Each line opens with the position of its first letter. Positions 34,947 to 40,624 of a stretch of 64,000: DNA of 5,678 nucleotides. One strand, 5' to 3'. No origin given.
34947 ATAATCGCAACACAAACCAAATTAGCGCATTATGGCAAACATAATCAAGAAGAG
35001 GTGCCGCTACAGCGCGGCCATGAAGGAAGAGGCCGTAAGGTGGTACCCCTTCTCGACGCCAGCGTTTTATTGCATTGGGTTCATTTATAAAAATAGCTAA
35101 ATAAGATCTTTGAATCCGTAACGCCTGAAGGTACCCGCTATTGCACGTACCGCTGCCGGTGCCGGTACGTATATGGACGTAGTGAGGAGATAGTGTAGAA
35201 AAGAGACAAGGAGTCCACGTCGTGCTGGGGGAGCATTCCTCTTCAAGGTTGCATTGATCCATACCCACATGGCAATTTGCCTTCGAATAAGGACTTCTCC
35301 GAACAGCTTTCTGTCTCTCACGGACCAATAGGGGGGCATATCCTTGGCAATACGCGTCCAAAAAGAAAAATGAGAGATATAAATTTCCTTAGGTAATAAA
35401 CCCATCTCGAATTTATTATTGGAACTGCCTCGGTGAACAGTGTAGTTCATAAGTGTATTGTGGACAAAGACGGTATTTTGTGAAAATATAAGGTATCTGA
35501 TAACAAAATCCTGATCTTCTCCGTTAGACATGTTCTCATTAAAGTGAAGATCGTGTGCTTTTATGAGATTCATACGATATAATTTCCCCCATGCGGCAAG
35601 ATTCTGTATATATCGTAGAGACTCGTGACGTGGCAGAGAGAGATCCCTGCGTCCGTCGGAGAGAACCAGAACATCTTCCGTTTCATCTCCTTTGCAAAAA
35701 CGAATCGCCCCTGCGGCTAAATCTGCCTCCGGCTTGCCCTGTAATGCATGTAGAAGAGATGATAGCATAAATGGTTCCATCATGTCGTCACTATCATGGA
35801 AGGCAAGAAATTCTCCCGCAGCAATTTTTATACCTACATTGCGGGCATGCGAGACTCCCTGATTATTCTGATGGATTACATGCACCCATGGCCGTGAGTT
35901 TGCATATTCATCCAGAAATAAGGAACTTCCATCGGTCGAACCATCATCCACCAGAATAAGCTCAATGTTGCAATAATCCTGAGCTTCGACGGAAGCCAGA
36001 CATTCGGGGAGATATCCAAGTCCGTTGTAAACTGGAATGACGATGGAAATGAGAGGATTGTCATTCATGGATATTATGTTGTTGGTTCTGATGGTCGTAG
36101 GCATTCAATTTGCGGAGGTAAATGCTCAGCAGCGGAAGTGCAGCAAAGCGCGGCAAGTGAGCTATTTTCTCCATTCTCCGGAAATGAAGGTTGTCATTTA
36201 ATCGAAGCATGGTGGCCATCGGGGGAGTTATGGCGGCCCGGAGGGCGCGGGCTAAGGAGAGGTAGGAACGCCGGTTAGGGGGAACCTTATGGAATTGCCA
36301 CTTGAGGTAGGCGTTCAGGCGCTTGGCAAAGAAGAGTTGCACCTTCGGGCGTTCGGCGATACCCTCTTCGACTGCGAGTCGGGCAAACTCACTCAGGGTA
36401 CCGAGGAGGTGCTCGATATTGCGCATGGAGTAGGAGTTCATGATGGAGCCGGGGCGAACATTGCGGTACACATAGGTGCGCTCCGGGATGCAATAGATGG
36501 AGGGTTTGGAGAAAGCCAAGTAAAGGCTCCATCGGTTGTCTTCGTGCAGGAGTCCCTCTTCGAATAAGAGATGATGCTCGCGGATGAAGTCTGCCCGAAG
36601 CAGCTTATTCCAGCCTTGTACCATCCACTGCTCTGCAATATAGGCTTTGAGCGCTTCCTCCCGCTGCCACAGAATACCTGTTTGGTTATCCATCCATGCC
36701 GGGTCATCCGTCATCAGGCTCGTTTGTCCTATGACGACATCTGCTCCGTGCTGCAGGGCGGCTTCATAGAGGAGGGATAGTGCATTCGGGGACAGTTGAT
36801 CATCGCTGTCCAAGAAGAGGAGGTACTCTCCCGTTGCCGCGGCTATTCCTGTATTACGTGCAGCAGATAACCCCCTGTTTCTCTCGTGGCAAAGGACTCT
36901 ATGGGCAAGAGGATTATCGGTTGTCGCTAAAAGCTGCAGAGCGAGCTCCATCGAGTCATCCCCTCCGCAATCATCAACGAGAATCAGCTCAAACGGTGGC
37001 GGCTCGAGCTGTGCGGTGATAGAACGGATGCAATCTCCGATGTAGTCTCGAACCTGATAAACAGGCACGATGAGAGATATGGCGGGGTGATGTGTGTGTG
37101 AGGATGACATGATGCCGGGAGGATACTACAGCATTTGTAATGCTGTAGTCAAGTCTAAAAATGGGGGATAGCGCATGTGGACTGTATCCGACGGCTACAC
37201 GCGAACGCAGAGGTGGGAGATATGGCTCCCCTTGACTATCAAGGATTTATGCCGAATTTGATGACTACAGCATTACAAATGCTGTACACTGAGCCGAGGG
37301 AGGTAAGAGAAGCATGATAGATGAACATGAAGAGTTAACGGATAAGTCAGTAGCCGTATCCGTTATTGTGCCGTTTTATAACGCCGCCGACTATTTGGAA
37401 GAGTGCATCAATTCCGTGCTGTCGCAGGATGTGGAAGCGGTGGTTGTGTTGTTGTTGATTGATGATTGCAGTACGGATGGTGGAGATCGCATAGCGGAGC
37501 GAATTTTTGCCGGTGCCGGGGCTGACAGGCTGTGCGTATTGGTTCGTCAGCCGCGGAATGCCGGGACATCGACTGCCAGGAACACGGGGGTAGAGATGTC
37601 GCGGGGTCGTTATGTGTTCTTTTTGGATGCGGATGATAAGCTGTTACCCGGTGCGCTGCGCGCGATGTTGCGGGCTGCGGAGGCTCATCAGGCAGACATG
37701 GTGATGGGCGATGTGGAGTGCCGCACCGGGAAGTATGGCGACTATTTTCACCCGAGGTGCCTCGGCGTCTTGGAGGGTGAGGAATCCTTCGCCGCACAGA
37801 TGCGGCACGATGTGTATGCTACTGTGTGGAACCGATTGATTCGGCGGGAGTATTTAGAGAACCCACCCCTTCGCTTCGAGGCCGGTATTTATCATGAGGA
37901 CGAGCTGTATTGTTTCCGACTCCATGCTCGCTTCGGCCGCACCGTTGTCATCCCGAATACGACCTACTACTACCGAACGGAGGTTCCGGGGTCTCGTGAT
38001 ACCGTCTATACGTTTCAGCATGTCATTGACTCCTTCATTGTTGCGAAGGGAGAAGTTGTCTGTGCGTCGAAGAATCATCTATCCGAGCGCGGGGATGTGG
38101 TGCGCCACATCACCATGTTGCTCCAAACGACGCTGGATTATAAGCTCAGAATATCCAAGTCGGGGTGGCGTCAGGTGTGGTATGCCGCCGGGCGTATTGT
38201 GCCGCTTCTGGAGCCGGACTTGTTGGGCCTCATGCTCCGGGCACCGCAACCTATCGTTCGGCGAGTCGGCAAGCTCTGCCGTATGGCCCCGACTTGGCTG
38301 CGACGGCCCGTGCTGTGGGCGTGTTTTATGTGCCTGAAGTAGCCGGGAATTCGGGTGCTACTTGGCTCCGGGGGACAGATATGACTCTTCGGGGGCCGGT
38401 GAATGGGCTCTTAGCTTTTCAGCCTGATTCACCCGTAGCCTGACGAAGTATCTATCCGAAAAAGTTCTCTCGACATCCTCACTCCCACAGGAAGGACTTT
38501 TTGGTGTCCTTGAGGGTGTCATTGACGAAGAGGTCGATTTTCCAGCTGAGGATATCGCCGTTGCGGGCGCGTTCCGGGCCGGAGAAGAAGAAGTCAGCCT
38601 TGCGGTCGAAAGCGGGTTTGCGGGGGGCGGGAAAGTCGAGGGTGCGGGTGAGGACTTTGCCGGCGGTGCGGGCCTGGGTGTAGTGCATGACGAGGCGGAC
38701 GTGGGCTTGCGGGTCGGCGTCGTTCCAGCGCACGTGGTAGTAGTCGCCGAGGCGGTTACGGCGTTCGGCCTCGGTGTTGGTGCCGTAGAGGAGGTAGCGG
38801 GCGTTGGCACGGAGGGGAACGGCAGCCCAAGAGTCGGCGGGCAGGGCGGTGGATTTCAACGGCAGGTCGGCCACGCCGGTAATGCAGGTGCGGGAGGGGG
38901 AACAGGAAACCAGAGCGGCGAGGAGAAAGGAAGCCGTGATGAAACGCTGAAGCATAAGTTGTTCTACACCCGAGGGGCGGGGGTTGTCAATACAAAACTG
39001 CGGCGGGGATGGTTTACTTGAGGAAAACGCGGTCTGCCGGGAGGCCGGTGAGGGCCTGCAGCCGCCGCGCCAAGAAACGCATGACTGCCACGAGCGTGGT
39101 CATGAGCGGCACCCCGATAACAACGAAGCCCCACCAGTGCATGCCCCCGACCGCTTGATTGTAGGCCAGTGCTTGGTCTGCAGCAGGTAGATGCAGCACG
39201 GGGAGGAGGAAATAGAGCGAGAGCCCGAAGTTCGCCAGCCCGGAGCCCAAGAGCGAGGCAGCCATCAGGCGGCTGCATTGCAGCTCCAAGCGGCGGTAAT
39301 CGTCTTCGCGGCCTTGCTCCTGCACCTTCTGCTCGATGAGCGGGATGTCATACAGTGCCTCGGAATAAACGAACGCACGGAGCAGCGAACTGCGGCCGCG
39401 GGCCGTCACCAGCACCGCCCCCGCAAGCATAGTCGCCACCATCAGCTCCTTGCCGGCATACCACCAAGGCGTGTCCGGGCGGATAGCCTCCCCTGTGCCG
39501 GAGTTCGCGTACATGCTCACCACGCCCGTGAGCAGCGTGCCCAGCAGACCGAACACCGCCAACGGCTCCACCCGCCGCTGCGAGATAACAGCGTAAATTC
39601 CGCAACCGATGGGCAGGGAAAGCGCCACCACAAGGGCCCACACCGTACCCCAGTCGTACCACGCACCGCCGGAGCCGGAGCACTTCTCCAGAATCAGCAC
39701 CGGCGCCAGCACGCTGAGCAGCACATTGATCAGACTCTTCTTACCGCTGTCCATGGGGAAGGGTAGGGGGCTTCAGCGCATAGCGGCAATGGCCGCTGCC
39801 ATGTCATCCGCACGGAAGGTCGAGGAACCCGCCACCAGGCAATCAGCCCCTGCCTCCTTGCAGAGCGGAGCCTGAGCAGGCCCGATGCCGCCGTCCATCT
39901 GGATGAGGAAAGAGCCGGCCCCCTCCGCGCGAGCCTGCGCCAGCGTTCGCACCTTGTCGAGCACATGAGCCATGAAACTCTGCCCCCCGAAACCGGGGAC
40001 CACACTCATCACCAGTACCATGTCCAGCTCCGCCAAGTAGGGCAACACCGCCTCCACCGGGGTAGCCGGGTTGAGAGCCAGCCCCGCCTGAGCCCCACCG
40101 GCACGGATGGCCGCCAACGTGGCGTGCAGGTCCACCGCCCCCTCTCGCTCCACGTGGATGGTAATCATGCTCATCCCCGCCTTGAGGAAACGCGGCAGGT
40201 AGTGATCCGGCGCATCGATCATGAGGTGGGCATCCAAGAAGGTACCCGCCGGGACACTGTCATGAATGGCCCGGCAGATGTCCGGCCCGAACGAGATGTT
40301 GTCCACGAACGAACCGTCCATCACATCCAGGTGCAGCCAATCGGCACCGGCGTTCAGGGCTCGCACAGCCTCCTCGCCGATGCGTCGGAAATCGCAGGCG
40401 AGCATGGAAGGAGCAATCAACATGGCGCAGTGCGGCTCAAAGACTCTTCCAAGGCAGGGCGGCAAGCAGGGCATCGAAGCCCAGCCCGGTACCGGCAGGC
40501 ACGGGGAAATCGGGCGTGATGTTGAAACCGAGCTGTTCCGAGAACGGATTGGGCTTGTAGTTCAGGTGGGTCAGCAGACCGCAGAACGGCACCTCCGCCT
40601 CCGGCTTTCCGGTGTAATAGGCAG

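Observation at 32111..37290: Promoter-embedded perfect palindrome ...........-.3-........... shared by three glycan-cluster promoters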

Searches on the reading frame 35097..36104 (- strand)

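Call 9: search_protein_families(library=pfam, proteins=[window:35097-36104:-])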
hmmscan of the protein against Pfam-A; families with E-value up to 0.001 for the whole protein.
window:35097-36104:- (335 aa): 3 families
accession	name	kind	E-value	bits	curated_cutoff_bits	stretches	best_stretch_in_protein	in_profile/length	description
PF00535.33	Glycos_transf_2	-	1.8e-32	113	23.3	1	20-149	1-130/168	Glycosyl transferase family 2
PF13641.12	Glyco_tranf_2_3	-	7e-11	43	27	1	19-213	3-203/230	Glycosyltransferase like family 2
PF10111.15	Glyco_tranf_2_2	-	1.2e-08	35.3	27.3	1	20-133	1-123/276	Glycosyltransferase like family 2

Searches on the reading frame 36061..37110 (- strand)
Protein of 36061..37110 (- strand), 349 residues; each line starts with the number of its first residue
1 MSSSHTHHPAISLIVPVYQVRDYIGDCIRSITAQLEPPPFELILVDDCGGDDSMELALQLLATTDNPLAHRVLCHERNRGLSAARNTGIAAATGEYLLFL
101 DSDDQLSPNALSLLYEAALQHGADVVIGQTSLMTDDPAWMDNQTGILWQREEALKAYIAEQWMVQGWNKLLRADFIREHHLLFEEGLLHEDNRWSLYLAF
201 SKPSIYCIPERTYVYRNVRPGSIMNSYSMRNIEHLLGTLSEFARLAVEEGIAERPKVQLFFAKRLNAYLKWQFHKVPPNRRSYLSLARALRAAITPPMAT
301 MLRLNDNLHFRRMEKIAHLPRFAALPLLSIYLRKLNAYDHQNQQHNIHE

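Call 9: search_protein_families(library=pfam, proteins=[window:36061-37110:-])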
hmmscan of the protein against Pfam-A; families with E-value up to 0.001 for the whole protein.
window:36061-37110:- (349 aa): 3 families
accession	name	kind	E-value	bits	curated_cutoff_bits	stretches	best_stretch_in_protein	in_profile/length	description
PF00535.33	Glycos_transf_2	-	5.2e-32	111.5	23.3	1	12-145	1-130/168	Glycosyl transferase family 2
PF13641.12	Glyco_tranf_2_3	-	1.1e-10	42.4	27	1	9-212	1-208/230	Glycosyltransferase like family 2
PF10111.15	Glyco_tranf_2_2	-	8.5e-09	35.7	27.3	1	12-113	1-101/276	Glycosyltransferase like family 2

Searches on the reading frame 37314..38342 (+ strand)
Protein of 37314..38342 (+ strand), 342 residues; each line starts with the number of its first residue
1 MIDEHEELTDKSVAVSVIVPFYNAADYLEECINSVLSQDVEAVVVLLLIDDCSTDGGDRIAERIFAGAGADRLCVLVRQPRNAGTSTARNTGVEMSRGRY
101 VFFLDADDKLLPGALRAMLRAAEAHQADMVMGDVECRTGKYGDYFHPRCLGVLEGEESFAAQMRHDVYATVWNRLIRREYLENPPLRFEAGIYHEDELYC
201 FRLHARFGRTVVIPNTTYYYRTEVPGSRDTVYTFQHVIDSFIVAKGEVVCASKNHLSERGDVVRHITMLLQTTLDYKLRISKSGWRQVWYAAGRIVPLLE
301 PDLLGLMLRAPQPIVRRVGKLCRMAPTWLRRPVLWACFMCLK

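Call 9: search_protein_families(library=pfam, proteins=[window:37314-38342:+])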
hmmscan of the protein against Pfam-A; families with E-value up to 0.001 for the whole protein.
window:37314-38342:+ (342 aa): 3 families
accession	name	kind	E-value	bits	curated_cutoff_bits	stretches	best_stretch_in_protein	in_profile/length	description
PF00535.33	Glycos_transf_2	-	1.6e-33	116.4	23.3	1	16-182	1-165/168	Glycosyl transferase family 2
PF13641.12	Glyco_tranf_2_3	-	3.4e-15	57.1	27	1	15-217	3-208/230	Glycosyltransferase like family 2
PF10111.15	Glyco_tranf_2_2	-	3e-06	27.4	27.3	1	16-123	1-107/276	Glycosyltransferase like family 2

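Call 36: find_encoding_contigs(protein=window:37314-38342:+, flank=3000, max_places=10)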
Protein window:37314-38342:+ (342 aa): 7 contigs read that carry it; 3 places shown.
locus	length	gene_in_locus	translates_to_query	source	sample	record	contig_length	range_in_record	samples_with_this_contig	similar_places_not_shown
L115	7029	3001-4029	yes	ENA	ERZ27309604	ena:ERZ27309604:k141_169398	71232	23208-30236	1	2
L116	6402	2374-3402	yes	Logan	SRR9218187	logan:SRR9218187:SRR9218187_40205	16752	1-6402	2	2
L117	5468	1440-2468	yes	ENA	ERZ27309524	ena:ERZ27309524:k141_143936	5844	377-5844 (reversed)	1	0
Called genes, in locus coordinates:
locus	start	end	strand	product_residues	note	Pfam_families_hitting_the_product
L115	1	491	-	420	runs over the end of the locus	PF04230:PS_pyruv_trans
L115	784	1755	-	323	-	PF00535:Glycos_transf_2, PF10111:Glyco_tranf_2_2, PF13641:Glyco_tranf_2_3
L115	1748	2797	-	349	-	PF13641:Glyco_tranf_2_3, PF00535:Glycos_transf_2, PF10111:Glyco_tranf_2_2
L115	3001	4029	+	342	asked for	PF00535:Glycos_transf_2, PF10111:Glyco_tranf_2_2 (weak), PF13641:Glyco_tranf_2_3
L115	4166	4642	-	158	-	-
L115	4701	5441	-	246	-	-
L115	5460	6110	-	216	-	PF00834:Ribul_P_3_epim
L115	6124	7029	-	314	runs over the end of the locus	PF22015:OSBS_N, PF13378:MR_MLE_C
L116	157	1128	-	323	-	PF00535:Glycos_transf_2, PF10111:Glyco_tranf_2_2, PF13641:Glyco_tranf_2_3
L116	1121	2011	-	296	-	PF00535:Glycos_transf_2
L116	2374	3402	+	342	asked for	PF00535:Glycos_transf_2, PF10111:Glyco_tranf_2_2 (weak), PF13641:Glyco_tranf_2_3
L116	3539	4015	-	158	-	-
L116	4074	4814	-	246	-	-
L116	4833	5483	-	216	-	PF00834:Ribul_P_3_epim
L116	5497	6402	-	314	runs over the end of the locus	PF22015:OSBS_N, PF13378:MR_MLE_C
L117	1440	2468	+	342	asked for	PF00535:Glycos_transf_2, PF10111:Glyco_tranf_2_2 (weak), PF13641:Glyco_tranf_2_3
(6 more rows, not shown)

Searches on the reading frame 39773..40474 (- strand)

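Call 79: search_protein_families(library=pfam, proteins=[window:39773-40474:-], max_evalue=0.0001)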
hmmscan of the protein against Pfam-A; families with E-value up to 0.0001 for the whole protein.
window:39773-40474:- (233 aa): 1 family
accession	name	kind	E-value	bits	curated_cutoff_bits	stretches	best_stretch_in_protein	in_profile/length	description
PF00834.25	Ribul_P_3_epim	-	6.4e-64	215.4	21.1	1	20-220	2-198/198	Ribulose-phosphate 3 epimerase family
